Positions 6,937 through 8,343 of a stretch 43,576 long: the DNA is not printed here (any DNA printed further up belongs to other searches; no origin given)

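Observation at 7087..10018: HAD-like / Ftr-like / PfkB-kinase triad embedded in the purine operon where GAR transformylase is missing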

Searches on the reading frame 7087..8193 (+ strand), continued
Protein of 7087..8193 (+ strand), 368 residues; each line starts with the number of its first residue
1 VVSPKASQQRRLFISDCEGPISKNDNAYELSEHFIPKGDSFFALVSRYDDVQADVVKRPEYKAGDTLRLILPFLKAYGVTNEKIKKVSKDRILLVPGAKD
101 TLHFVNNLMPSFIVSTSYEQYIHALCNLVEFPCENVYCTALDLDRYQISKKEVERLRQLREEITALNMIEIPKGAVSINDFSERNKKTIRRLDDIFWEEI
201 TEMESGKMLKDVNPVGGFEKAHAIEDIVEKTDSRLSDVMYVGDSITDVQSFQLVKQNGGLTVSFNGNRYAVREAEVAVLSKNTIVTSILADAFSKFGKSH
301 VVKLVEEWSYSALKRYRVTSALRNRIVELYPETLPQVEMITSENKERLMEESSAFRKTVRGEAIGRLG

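Call 43: find_related_loci(query=A1, collection=genome_contigs, flank=8000)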
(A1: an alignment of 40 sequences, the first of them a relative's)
Query A1 (326 aa) in genome_contigs; peptide patterns used: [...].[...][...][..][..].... (x = any residue, [..] = any of these).
599 stretches matched a pattern (row limit reached: there are more); 587 encode a relative of the query (tblastn E <= 1e-3); the best 80 are kept; 80 distinct loci.
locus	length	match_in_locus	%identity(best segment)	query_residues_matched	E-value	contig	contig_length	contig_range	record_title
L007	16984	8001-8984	67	3-326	2e-138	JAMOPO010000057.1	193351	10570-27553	MAG: Methanobacteriota archaeon isolate 4559-240_metabat1_scaf2bin.048 4559-240_scaffold_9_c1, whole genome shotgun sequ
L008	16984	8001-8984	67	3-326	2e-130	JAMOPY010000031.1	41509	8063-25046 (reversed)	MAG: Methanobacteriota archaeon isolate 4559-240_metabat2_scaf2bin.008 4559-240_scaffold_42_c3, whole genome shotgun seq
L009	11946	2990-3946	59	3-326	5e-105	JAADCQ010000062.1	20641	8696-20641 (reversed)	MAG: Methanopyri archaeon isolate L_MaxBin.003 contig-127_2296, whole genome shotgun sequence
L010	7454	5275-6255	46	1-326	6e-81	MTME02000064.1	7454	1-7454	MAG: Candidatus Pyrohabitans sp. JdFR-17 NRA7_48_3812_length_7454_cov_950, whole genome shotgun sequence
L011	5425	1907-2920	43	3-326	3e-75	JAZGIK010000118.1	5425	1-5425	MAG: Candidatus Hydrothermarchaeaceae archaeon isolate SCS8bin.11 SCS8bin.11_118, whole genome shotgun sequence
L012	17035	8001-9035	42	1-326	1e-74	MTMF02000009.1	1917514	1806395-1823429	MAG: Candidatus Hydrothermarchaeum profundi isolate JdFR-18 NRA7_48_1_length_1917514_cov_72, whole genome shotgun sequen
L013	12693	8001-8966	42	3-326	1e-71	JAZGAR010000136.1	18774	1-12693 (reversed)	MAG: Thermoplasmata archaeon isolate SCS1bin.31 SCS1bin.31_138, whole genome shotgun sequence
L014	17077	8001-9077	40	3-326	7e-71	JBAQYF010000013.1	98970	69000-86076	MAG: Candidatus Altiarchaeia archaeon isolate MFD12011_ilm_asm_bin5 k127_90537, whole genome shotgun sequence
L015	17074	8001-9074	39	3-326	6e-70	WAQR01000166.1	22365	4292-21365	MAG: Candidatus Hydrothermarchaeota archaeon isolate S146_76_esom k151_47422, whole genome shotgun sequence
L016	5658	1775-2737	42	5-326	3e-69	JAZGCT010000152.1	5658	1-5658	MAG: Thermoplasmata archaeon isolate SCS3bin.24 SCS3bin.24_152, whole genome shotgun sequence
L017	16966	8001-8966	42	3-326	4e-69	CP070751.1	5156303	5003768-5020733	MAG: Thermoplasmata archaeon isolate bin33 chromosome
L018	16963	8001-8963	41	5-326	2e-68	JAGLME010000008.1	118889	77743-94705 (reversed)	MAG: Thermoplasmata archaeon isolate RS_5_45 ROV157_5.bin.45.fa_8, whole genome shotgun sequence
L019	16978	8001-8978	41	1-326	8e-68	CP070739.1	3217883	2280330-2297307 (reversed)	MAG: Methanomassiliicoccales archaeon isolate bin396 chromosome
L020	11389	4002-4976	42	3-326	1e-65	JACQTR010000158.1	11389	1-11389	MAG: Chloroflexi bacterium isolate NC_groundwater_1416_Ag_S-0.65um_53_17 S_p65_S5_coassembly_k141_3729917, whole genome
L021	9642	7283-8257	41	3-326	2e-64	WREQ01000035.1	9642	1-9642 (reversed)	MAG: Dehalococcoidia bacterium isolate Lab288P3bin99 Ga0123353_10021739, whole genome shotgun sequence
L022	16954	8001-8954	36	1-326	6e-64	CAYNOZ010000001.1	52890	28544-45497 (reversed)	MAG TPA_asm: uncultured Thermococci archaeon isolate ERP127260_co1_100 genome assembly, contig: NODE_152_length_52890_co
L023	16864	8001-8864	40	5-288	1e-60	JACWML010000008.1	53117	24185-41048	MAG: Methanomicrobia archaeon isolate SPRUCE.2015.31.metabat2.23 SPRUCE.2015.31_scaffold_222, whole genome shotgun seque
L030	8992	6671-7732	38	4-326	2e-58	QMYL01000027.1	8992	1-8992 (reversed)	MAG: Candidatus Bathyarchaeota archaeon isolate B17_G17 B17_Guay17_scaffold_02425, whole genome shotgun sequence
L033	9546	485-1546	36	4-326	3e-58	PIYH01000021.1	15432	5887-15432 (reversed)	MAG: Candidatus Bathyarchaeota archaeon isolate M10_bin190 bin1904_scaffold1703, whole genome shotgun sequence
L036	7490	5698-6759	38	4-326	3e-57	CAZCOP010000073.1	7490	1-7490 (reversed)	MAG TPA_asm: uncultured Candidatus Bathyarchaeia archaeon isolate binchicken_co80_110 genome assembly, contig: NODE_3904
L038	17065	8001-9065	36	4-326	8e-57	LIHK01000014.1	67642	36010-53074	MAG: Candidatus Bathyarchaeota archaeon BA2 ba2_10, whole genome shotgun sequence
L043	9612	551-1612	35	4-326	3e-56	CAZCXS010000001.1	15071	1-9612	MAG TPA_asm: uncultured Candidatus Bathyarchaeia archaeon isolate binchicken_co6_464 genome assembly, contig: NODE_4326_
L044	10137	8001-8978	39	1-325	2e-55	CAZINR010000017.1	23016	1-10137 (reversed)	MAG TPA_asm: uncultured archaeon isolate SRP332253_co2_107 genome assembly, contig: NODE_2057_length_23016_cov_4.851052,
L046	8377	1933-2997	35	4-326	2e-55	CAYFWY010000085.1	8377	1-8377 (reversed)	MAG TPA_asm: uncultured Candidatus Bathyarchaeia archaeon isolate ERP108616_co2_35 genome assembly, contig: NODE_16712_l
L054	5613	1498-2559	33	4-326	8e-54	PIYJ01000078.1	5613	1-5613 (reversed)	MAG: Candidatus Bathyarchaeota archaeon isolate M10_bin190 bin1901_scaffold9943, whole genome shotgun sequence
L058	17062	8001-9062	35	4-326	1e-54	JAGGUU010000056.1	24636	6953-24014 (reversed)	MAG: Candidatus Bathyarchaeota archaeon isolate AUK082 PB_MBMC_036_c_000000000132, whole genome shotgun sequence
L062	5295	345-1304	34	4-326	3e-53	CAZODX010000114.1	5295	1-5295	MAG TPA_asm: uncultured Thermotogae bacterium isolate binchicken_co71_26 genome assembly, contig: NODE_7045_length_5295_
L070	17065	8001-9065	34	4-326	2e-52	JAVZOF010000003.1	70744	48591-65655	MAG: Candidatus Bathyarchaeia archaeon isolate DRTY-6_201912_bins_84 DRTY-6_201912_bins_84_scaffold_3, whole genome shot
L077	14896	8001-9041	36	4-326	5e-52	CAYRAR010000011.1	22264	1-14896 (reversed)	MAG TPA_asm: uncultured Thermodesulfobacteriota bacterium isolate SRP338002_co1_158 genome assembly, contig: NODE_2183_l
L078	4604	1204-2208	34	4-326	4e-52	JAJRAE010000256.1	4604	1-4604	MAG: Methanobacterium sp. isolate OWC_0004 OWC_0004_k121_15621698, whole genome shotgun sequence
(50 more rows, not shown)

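Call 47: search_protein_families(library=pfam, proteins=[L078:4-1134:+, L078:4055-4604:+, L044:3171-6464:+, L044:6476-7039:+, L044:9010-10032:+, L022:3765-5162:+, L017:10014-11678:+, L012:6248-7912:+, L003:9493-10023:+, L023:7121-7699:+], max_evalue=0.001)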
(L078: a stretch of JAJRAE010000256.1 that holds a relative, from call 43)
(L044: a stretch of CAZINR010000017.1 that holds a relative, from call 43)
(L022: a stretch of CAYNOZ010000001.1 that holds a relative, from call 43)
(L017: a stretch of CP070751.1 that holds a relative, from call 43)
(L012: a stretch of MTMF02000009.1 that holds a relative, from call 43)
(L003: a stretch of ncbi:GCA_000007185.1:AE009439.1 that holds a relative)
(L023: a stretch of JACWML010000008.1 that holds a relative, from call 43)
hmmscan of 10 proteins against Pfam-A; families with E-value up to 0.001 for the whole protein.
L078:4-1134:+ (376 aa): 15 families
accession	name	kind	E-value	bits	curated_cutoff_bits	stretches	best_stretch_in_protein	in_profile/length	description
PF00037.32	Fer4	-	5.7e-51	168.8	21.1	8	49-71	2-24/24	4Fe-4S binding domain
PF12837.12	Fer4_6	-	4.7e-38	127.7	25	6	49-70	3-24/24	4Fe-4S binding domain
PF12838.12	Fer4_7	-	4.6e-37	126.7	27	5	21-69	2-52/52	4Fe-4S dicluster domain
PF14697.11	Fer4_21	-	1.5e-33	115.2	35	4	16-71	3-58/59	4Fe-4S dicluster domain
PF13237.11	Fer4_10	-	8.4e-33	112.5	25.5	5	49-104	3-53/53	4Fe-4S dicluster domain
PF12797.12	Fer4_2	-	2.8e-31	105.7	24.5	3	48-67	3-22/22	4Fe-4S binding domain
PF13187.11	Fer4_9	-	4e-31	107.2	27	5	54-107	1-50/52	4Fe-4S dicluster domain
PF13484.11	Fer4_16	-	1.1e-27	97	30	2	273-300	2-29/66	4Fe-4S double cluster binding domain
PF13183.11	Fer4_8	-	1.1e-21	77.6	27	2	53-105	3-66/68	4Fe-4S dicluster domain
PF12800.12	Fer4_4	-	2.7e-21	74.2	24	1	242-256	2-16/17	4Fe-4S binding domain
PF25160.1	LdpA_Fe-S-bd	-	1.9e-18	66.4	27.6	1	330-371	9-46/49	LdpA Fe-S cluster-binding domain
PF13534.11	Fer4_17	-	8.5e-15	55.5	22.2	1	273-337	2-59/61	4Fe-4S dicluster domain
PF12798.12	Fer4_3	-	1.3e-14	54.1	27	0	273-287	1-15/15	4Fe-4S binding domain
PF17179.9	Fer4_22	-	3e-07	31.6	27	0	270-285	78-93/95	4Fe-4S dicluster domain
PF13370.11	Fer4_13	-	2.4e-05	25.3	24.5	0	88-105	1-18/58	4Fe-4S single cluster domain of Ferredoxin I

L078:4055-4604:+ (183 aa): 13 families
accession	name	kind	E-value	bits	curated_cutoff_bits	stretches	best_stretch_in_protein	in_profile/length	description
PF00037.32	Fer4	-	7.8e-20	70.3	21.1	3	164-181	2-19/24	4Fe-4S binding domain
PF12838.12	Fer4_7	-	4.7e-17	62.6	27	3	55-99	2-52/52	4Fe-4S dicluster domain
PF12837.12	Fer4_6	-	1.4e-15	56.8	25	1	164-182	3-21/24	4Fe-4S binding domain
PF14697.11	Fer4_21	-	1.4e-14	54.4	35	2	54-101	7-58/59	4Fe-4S dicluster domain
PF13187.11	Fer4_9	-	1.5e-14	54.1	27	2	138-182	1-49/52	4Fe-4S dicluster domain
PF12797.12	Fer4_2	-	1.6e-14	53.2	24.5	1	164-182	4-22/22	4Fe-4S binding domain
PF13237.11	Fer4_10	-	4.2e-14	52.6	25.5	2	133-181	3-53/53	4Fe-4S dicluster domain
PF13484.11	Fer4_16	-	2e-10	41.7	30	0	54-75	1-22/66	4Fe-4S double cluster binding domain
PF13183.11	Fer4_8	-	1.4e-09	38.8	27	0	83-153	3-66/68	4Fe-4S dicluster domain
PF25160.1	LdpA_Fe-S-bd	-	2.3e-09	37.3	27.6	1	139-181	1-39/49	LdpA Fe-S cluster-binding domain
PF12800.12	Fer4_4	-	7.9e-09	35.5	24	0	167-182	1-16/17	4Fe-4S binding domain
PF12798.12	Fer4_3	-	1.4e-06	29.1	27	0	170-182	1-13/15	4Fe-4S binding domain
PF13534.11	Fer4_17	-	2.1e-05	25.4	22.2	0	54-79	1-26/61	4Fe-4S dicluster domain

L044:3171-6464:+ (1097 aa): 5 families
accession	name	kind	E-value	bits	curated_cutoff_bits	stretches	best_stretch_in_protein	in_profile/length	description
PF02867.20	Ribonuc_red_lgC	-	3e-137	458.9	23.9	2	198-919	1-345/523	Ribonucleotide reductase, barrel domain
PF00317.26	Ribonuc_red_lgN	-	7.5e-26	90.4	28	1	113-194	2-76/77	Ribonucleotide reductase, all-alpha domain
PF03477.21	ATP-cone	-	9e-25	87.5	25.8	1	8-97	2-87/88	ATP cone domain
PF14528.11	LAGLIDADG_3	-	3.6e-20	72.4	22.5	1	629-728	2-82/82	LAGLIDADG-like domain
PF14890.11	Intein_splicing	-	1.6e-10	41.4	35.8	1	419-786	23-155/155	Intein splicing domain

L044:6476-7039:+ (187 aa): 1 family
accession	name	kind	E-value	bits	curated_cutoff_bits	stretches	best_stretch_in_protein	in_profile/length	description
PF02572.21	CobA_CobO_BtuR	-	3.8e-58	196.9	25.7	1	2-187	2-172/172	ATP:corrinoid adenosyltransferase BtuR/CobO/CobP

L044:9010-10032:+ (340 aa): 2 families
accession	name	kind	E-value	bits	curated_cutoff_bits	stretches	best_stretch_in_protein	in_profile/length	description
PF00557.29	Peptidase_M24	-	4.3e-50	170.8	23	1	131-329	2-205/208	Metallopeptidase family M24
PF01321.24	Creatinase_N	-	5.6e-06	27.4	22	1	18-122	8-127/128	Creatinase/Prolidase N-terminal domain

L022:3765-5162:+ (465 aa): 5 families
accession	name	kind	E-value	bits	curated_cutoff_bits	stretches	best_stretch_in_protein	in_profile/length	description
PF02222.28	ATP-grasp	-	4.4e-39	134.4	27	1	130-330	3-173/179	ATP-grasp domain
PF22660.2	RS_preATP-grasp-like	-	2e-07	31.7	27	1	21-118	3-96/98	Ribonucleotide synthetase preATP-grasp domain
PF02786.22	CPSase_L_D2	-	1.6e-05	24.9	19.8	1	127-210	6-91/211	Carbamoyl-phosphate synthase L chain, ATP binding domain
PF07478.18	Dala_Dala_lig_C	-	5e-05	23.3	24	1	132-320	4-176/204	D-ala D-ala ligase C-terminus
PF14397.11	ATPgrasp_ST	-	0.00065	19.4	31.4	0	115-220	14-132/278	Sugar-transfer associated ATP-grasp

L017:10014-11678:+ (554 aa): 1 family
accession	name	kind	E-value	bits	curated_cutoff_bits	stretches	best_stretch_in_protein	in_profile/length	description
PF00118.29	Cpn60_TCP1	-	1.7e-185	617.8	34.3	1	37-526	1-488/490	TCP-1/cpn60 chaperonin family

L012:6248-7912:+ (554 aa): 1 family
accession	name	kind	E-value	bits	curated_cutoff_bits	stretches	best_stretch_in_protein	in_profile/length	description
PF00118.29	Cpn60_TCP1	-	6.2e-175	583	34.3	1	36-527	1-489/490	TCP-1/cpn60 chaperonin family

L003:9493-10023:+ (176 aa): 0 families

L023:7121-7699:+ (192 aa): 3 families
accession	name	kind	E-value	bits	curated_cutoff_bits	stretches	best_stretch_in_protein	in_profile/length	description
PF01926.29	MMR_HSR1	-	9.9e-15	55.1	21.9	1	6-127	2-113/113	50S ribosome-binding GTPase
PF02421.24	FeoB_N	-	1.3e-10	41.4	27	1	5-140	2-127/156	Ferrous iron transport protein B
PF00009.33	GTP_EFTU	-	0.00012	22.2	26.5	0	111-167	114-173/188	Elongation factor Tu GTP binding domain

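Call 53: find_homologous_proteins(query=L078:2214-3101:+, max_evalue=1e-10)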
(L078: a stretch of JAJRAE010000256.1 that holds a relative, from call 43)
Query L078:2214-3101:+ (295 aa): 5187 proteins with E <= 1e-10 among 6233 candidates; the best 120 are listed.
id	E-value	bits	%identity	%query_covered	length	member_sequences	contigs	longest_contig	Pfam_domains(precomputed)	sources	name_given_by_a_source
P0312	5.4e-200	681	100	100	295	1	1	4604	PF01913.24,PF02741.21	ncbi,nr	ncbi:MAG: formylmethanofuran--tetrahydromethanopterin N-formyltransferase [Methanobacterium sp.]|nr:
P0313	9.4e-198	673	99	100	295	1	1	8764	PF01913.24,PF02741.21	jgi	jgi:formylmethanofuran--tetrahydromethanopterin N-formyltransferase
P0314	1.3e-196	670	98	100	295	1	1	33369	PF01913.24,PF02741.21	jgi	jgi:formylmethanofuran--tetrahydromethanopterin N-formyltransferase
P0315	2.1e-192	656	96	100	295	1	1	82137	PF01913.24,PF02741.21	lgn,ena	-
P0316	5.5e-173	592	86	100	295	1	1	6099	PF01913.24,PF02741.21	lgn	-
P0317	2.8e-170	583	85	100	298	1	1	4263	PF01913.24,PF02741.21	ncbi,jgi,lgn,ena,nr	ncbi:MAG TPA: formylmethanofuran--tetrahydromethanopterin N-formyltransferase [Methanobacterium sp.]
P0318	3.7e-166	570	83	99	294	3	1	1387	PF01913.24,PF02741.21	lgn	-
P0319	3.8e-165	566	81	98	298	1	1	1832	PF01913.24,PF02741.21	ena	-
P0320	7.8e-165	565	82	99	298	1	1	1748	PF01913.24,PF02741.21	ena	-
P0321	8.2e-165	565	82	99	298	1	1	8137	PF01913.24,PF02741.21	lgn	-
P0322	1.6e-163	561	82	99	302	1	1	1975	PF01913.24,PF02741.21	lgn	-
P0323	2.3e-163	560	82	98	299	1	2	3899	PF01913.24,PF02741.21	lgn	-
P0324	5.7e-163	559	81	100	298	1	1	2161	PF01913.24,PF02741.21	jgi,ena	jgi:formylmethanofuran--tetrahydromethanopterin N-formyltransferase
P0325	5.8e-163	559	81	99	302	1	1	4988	PF01913.24,PF02741.21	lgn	-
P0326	7.3e-163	559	82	99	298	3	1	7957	PF01913.24,PF02741.21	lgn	-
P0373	3.6e-148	511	72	99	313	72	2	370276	PF01913.24,PF02741.21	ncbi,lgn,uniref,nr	ncbi:formylmethanofuran--tetrahydromethanopterin N-formyltransferase [Methanobacterium formicicum]|u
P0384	9.7e-147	506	72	98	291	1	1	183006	PF01913.24,PF02741.21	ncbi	ncbi:MAG: formylmethanofuran--tetrahydromethanopterin N-formyltransferase [Methanomicrobiales archae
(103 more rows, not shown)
